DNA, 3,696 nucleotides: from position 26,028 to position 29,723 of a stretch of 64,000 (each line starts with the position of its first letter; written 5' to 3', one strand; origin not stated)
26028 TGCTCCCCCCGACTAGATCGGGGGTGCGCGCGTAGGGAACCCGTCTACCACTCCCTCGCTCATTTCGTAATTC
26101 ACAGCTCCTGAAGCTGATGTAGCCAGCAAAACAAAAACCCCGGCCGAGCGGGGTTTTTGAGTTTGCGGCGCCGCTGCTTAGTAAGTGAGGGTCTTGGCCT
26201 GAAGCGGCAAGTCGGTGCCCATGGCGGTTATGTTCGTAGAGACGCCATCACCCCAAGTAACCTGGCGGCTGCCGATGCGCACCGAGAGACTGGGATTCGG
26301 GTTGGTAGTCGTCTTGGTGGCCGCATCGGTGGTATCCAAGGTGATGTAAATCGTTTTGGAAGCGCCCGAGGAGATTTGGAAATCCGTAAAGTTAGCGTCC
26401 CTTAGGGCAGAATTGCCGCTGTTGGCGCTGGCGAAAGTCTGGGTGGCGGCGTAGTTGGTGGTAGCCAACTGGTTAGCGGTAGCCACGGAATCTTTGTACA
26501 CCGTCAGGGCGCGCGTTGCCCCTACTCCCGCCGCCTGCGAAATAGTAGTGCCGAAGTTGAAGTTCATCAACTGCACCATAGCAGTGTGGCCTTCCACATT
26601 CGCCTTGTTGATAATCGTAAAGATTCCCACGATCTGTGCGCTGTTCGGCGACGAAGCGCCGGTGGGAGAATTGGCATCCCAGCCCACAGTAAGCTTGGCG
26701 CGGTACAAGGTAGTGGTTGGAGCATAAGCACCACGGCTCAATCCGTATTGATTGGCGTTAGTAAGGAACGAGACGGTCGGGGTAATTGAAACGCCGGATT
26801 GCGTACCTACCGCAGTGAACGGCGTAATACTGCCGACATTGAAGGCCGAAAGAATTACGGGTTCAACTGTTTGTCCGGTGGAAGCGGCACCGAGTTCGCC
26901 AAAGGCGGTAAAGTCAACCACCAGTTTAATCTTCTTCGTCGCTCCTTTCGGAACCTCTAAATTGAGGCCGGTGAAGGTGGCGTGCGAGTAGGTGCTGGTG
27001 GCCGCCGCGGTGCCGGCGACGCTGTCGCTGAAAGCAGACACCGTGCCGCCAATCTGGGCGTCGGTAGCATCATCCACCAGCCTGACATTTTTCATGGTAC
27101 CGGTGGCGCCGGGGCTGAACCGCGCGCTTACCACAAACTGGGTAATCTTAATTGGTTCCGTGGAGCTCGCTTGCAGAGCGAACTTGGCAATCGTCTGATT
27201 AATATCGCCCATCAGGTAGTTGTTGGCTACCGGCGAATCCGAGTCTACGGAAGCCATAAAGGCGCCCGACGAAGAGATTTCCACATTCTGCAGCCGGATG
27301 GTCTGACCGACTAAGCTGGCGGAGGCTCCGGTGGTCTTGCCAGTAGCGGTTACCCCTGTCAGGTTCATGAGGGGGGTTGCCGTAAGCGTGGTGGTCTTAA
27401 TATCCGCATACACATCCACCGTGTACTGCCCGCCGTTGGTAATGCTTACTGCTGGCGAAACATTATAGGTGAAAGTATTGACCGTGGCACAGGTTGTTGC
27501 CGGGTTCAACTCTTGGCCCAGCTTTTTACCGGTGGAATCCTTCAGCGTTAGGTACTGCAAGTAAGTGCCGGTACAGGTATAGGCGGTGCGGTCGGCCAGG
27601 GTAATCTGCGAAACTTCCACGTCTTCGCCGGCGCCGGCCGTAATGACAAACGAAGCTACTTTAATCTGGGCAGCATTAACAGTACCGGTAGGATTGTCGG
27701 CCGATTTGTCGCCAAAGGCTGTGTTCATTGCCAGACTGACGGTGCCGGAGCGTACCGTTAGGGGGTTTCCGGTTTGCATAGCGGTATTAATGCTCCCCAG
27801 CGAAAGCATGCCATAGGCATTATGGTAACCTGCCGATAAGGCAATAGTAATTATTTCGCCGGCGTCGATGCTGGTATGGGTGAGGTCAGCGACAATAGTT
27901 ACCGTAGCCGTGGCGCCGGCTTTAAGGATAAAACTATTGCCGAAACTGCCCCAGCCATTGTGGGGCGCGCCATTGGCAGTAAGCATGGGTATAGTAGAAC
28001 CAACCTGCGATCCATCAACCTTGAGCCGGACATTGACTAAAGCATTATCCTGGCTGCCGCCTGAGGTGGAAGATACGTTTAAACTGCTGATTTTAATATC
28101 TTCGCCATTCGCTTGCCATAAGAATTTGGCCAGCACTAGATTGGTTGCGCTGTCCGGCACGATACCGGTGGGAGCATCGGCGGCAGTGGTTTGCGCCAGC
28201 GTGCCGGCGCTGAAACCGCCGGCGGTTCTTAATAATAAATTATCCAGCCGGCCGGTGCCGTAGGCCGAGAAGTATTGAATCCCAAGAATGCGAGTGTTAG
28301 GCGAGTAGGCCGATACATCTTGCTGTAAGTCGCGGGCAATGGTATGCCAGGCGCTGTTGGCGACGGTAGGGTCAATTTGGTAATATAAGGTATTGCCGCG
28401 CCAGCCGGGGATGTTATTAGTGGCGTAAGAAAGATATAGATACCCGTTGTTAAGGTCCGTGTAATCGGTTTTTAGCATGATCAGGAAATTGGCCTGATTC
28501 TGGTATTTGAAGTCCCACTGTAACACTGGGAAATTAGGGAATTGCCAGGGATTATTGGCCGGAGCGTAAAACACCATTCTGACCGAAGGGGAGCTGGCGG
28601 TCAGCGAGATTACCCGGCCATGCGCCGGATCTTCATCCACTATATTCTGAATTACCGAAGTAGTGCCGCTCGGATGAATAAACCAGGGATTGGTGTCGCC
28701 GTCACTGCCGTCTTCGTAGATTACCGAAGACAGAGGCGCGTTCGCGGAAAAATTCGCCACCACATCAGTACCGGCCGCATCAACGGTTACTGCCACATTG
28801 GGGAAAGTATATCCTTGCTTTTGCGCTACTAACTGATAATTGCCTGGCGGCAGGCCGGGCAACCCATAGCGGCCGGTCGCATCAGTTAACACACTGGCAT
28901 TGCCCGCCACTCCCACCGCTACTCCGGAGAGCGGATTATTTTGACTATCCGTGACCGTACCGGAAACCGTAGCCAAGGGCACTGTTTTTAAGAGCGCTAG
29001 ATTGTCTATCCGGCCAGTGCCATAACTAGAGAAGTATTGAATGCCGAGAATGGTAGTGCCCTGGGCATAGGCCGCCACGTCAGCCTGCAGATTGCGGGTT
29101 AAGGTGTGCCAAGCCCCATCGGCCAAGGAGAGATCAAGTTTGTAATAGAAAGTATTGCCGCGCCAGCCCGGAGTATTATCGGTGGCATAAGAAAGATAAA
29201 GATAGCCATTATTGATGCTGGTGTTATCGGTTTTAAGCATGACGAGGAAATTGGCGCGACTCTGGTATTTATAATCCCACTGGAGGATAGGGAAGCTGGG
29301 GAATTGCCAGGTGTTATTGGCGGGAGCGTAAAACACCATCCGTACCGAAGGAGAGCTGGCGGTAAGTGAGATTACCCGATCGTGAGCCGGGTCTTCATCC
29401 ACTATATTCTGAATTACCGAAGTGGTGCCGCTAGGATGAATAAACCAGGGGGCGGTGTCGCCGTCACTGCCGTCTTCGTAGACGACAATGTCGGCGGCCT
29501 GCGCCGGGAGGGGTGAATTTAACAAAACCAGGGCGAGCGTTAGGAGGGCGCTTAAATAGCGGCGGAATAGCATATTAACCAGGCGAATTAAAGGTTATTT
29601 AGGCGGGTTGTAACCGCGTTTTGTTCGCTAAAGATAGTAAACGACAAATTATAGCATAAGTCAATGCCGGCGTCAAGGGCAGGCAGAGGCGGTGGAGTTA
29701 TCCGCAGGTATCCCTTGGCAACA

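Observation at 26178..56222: ~30 kb locus of four giant secreted proteins, three sharing a recurrent unrecognised ~190-aa module fused to a CarbopepD_reg-like domain (8 copies)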

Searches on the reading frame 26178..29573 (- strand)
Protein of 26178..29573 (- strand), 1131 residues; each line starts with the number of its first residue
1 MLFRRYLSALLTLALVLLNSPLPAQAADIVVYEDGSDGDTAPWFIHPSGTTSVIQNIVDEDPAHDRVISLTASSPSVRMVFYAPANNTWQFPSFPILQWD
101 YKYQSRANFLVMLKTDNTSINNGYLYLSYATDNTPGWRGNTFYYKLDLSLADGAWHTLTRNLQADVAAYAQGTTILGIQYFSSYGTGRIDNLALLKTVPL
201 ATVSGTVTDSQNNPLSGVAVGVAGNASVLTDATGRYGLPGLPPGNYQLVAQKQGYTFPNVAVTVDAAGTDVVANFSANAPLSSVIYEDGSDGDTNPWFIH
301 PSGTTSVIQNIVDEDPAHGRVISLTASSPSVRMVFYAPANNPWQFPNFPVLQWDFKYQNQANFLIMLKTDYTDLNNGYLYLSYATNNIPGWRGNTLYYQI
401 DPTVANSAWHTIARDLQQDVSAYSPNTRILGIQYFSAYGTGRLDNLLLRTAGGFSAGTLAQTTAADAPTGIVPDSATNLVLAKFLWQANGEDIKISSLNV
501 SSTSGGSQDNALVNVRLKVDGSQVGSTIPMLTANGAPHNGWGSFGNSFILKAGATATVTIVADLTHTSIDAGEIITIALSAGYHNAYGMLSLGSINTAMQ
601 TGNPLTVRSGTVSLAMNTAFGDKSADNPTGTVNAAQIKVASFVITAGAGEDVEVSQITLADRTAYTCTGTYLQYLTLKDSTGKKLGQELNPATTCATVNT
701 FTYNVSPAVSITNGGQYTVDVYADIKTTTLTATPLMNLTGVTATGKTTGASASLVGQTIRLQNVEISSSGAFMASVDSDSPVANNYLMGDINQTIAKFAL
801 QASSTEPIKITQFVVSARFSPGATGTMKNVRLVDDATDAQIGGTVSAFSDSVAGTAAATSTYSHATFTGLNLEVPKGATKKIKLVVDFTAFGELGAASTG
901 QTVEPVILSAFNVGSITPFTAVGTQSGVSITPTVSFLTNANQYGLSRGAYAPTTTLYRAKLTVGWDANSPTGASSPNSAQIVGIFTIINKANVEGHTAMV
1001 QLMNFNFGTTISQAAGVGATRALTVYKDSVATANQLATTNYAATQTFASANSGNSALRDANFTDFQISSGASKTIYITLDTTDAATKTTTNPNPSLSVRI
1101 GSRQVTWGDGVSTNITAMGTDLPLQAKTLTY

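Call 8: search_protein_families(library=pfam, proteins=[window:26178-29573:-], max_evalue=0.01)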
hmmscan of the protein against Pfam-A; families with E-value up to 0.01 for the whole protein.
window:26178-29573:- (1131 aa): 6 families
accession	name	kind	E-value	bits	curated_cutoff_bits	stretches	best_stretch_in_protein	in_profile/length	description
PF13620.12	CarboxypepD_reg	-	2.4e-14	53.9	32.3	1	202-275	1-79/82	Carboxypeptidase regulatory-like domain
PF21174.3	Glce_b_sandwich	-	9.9e-14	51.9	27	2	350-420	28-93/123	D-glucuronyl C5-epimerase, beta-sandwich domain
PF13715.12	CarbopepD_reg_2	-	3e-09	37.2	32.2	1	203-269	1-69/88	CarboxypepD_reg-like domain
PF09430.16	EMC7_beta-sandw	-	0.0011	19.6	26.6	1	215-269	7-64/122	ER membrane protein complex subunit 7, beta-sandwich domain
PF17802.7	SpaA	-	0.0014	19.2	23.1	1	206-271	6-83/91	Prealbumin-like fold domain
PF17210.9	SdrD_B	-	0.0089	16.7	29.7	1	207-267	16-82/112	SdrD B-like domain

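Call 56: search_protein_families(library=ncbifam, proteins=[window:26178-29573:-], max_evalue=0.01)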
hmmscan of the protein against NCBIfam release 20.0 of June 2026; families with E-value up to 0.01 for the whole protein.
window:26178-29573:- (1131 aa): 0 families

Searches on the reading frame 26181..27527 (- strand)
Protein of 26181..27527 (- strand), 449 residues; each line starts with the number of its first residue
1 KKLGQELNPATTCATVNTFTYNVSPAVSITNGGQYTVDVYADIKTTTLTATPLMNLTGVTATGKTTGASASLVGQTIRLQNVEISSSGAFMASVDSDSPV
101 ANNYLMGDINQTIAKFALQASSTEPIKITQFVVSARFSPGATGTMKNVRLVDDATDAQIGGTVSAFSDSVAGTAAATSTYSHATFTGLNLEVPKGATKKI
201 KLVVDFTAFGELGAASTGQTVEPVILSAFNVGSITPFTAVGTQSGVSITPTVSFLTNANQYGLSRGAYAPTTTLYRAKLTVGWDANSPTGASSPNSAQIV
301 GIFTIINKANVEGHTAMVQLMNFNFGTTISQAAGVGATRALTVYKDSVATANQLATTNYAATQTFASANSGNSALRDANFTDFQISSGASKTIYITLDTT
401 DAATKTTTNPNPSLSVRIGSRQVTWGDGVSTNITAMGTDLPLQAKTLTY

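Call 84: search_protein_families(library=pfam, proteins=[window:26181-27527:-], max_evalue=1)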
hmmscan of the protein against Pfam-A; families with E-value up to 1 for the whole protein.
window:26181-27527:- (449 aa): 0 families

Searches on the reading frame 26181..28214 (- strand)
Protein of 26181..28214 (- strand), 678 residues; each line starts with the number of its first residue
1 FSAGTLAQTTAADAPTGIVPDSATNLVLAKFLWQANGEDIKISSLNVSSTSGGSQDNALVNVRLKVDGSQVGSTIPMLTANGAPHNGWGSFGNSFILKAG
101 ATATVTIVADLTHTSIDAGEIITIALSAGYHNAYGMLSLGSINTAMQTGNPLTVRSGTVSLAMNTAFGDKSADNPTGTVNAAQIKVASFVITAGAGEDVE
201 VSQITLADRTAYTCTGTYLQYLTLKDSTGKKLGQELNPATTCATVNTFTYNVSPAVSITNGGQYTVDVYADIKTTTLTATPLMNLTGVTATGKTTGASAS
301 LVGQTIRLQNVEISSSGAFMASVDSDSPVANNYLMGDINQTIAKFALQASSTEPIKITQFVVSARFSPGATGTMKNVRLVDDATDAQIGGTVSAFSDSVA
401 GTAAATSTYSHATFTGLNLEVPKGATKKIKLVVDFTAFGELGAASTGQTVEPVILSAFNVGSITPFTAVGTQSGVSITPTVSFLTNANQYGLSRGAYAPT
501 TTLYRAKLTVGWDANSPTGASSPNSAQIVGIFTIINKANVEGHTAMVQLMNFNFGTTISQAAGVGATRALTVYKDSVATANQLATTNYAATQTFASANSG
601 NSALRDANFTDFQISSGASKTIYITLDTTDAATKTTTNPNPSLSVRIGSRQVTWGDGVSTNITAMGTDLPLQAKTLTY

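Call 78: find_homologous_proteins(query=window:26181-28214:-, max_evalue=0.001)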
Query window:26181-28214:- (678 aa): 36 proteins with E <= 0.001 among 8000 candidates.
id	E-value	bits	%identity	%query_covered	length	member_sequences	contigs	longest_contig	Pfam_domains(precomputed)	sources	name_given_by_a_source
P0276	0.0e+0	1417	100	100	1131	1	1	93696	PF21174.4,PF13715.13,PF13620.13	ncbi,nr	ncbi:MAG: carboxypeptidase regulatory-like domain-containing protein [Candidatus Magasanikbacteria b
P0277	2.4e-167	577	50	91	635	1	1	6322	-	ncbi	-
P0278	4.0e-167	576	53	90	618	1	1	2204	-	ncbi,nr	ncbi:MAG: hypothetical protein HY983_00840, partial [Candidatus Magasanikbacteria bacterium]|nr:hypo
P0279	2.1e-162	560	48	100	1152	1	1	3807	PF01471.24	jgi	-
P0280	1.9e-156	541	47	100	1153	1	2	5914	PF01471.24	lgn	-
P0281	3.7e-111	391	42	100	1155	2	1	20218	-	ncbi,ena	-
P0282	1.7e-107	379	41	100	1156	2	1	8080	-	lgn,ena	-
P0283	7.7e-106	373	40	100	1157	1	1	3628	-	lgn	-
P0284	1.2e-86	310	38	100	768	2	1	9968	-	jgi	-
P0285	7.2e-55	205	34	86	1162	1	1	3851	PF01471.24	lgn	-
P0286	2.6e-50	190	35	78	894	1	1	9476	-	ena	-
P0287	1.2e-48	185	43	45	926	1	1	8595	-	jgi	-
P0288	5.8e-43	166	30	98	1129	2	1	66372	-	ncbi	ncbi:MAG: hypothetical protein AAB581_00430, partial [Patescibacteria group bacterium]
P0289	8.0e-43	165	33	78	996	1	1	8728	-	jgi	-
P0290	2.1e-38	151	31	96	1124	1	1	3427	-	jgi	-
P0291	1.7e-37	148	30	97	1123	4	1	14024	-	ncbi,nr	ncbi:peptidoglycan-binding protein [bacterium]|nr:peptidoglycan-binding protein [bacterium]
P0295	1.3e-18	85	30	64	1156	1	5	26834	PF01471.24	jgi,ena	-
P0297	1.4e-17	82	28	100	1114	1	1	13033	PF01471.24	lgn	-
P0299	1.9e-14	72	27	96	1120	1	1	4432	-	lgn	-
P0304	7.7e-7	47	27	65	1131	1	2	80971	PF01471.24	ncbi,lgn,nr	ncbi:MAG: peptidoglycan-binding protein [Candidatus Liptonbacteria bacterium]|nr:peptidoglycan-bindi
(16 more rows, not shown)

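Call 80: search_protein_families(library=pfam, proteins=[P0279, P0285, P0291, P0297, P0304, P0295, P0281, P0288], max_evalue=0.01)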
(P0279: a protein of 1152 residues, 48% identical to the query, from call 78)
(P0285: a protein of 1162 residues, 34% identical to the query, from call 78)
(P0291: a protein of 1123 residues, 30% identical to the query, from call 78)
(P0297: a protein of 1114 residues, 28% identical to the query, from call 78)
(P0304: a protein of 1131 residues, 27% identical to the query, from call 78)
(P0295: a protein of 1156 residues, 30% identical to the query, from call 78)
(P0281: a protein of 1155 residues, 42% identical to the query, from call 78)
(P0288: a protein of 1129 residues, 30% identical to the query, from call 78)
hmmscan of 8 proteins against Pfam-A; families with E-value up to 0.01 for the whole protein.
P0279 (1152 aa): 2 families
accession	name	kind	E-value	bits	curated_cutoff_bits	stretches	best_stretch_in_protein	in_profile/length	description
PF01471.23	PG_binding_1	-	3.7e-08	33.8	23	1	87-151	2-57/57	Putative peptidoglycan binding domain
PF14873.11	BNR_assoc_N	-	0.0048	17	25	0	363-398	29-64/153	N-terminal domain of BNR-repeat neuraminidase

P0285 (1162 aa): 1 family
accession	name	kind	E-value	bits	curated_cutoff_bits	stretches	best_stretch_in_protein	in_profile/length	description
PF01471.23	PG_binding_1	-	2.4e-08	34.5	23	1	69-126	2-57/57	Putative peptidoglycan binding domain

P0291 (1123 aa): 3 families
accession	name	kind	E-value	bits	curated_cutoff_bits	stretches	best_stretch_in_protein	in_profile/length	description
PF14873.11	BNR_assoc_N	-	0.00019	21.6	25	0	670-727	26-90/153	N-terminal domain of BNR-repeat neuraminidase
PF01471.23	PG_binding_1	-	0.00032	21.3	23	1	94-125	11-41/57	Putative peptidoglycan binding domain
PF14282.11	FlxA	-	0.0011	19.4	26.3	1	24-53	40-69/101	FlxA-like protein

P0297 (1114 aa): 2 families
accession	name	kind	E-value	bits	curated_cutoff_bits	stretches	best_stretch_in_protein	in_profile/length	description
PF01471.23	PG_binding_1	-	2.4e-07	31.3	23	1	81-144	2-56/57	Putative peptidoglycan binding domain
PF14873.11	BNR_assoc_N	-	0.00038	20.6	25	0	804-882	13-92/153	N-terminal domain of BNR-repeat neuraminidase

P0304 (1131 aa): 2 families
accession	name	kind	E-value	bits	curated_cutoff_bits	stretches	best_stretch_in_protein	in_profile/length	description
PF01471.23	PG_binding_1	-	1.1e-09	38.8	23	1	78-142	1-56/57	Putative peptidoglycan binding domain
PF17415.7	NigD_C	-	0.0028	18.1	22.6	0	996-1075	32-112/120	NigD-like C-terminal beta sandwich domain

P0295 (1156 aa): 1 family
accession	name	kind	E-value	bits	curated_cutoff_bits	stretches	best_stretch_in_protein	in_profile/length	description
PF01471.23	PG_binding_1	-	2.6e-06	27.9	23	1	94-138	1-44/57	Putative peptidoglycan binding domain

P0281 (1155 aa): 0 families

P0288 (1129 aa): 0 families

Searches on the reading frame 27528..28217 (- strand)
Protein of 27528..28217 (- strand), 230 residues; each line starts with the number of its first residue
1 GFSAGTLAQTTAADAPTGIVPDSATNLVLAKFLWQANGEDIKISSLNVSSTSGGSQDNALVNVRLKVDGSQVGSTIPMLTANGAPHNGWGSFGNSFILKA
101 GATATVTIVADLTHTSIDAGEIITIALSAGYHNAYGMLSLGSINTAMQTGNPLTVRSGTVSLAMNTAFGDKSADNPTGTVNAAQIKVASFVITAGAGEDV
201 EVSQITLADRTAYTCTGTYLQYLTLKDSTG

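Call 68: predict_structure(protein=window:27528-28217:-)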
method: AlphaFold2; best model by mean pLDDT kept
length: 230 residues; sequences in the alignment: 1
mean_pLDDT: 42.2   pTM: 0.38
mean pLDDT of the five models: 42.2, 40.3, 35.8, 34.1, 29.6
residues with pLDDT >= 90: 0; 70-90: 3; 50-70: 68; < 50: 159
segments of 3 or more residues with pLDDT < 50: 1-24, 52-58, 83-90, 115-230
pLDDT, mean of each block of 10 residues (from residue 1): 27 33 53 56 55 48 69 59 48 57 62 49 43 24 24 28 28 34 31 37 40 33 33
secondary structure, 60 per line:
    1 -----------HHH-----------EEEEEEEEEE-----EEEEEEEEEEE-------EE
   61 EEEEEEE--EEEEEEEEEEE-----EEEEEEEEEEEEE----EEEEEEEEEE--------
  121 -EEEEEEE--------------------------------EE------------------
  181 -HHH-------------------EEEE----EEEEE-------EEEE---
elements in order: E26-35 E41-51 E59-67 E70-80 E86-98 E103-112 E122-128 E204-207 E212-216 E224-227

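Call 84: search_protein_families(library=pfam, proteins=[window:27528-28217:-], max_evalue=1)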
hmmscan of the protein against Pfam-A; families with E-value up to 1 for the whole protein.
window:27528-28217:- (230 aa): 2 families
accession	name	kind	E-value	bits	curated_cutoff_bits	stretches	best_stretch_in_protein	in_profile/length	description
PF06912.16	DUF1275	-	0.00029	21.2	25.4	1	123-197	3-64/193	Protein of unknown function (DUF1275)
PF25222.1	DUF7840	-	0.14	12.3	27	1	166-219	32-84/224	Domain of unknown function (DUF7840)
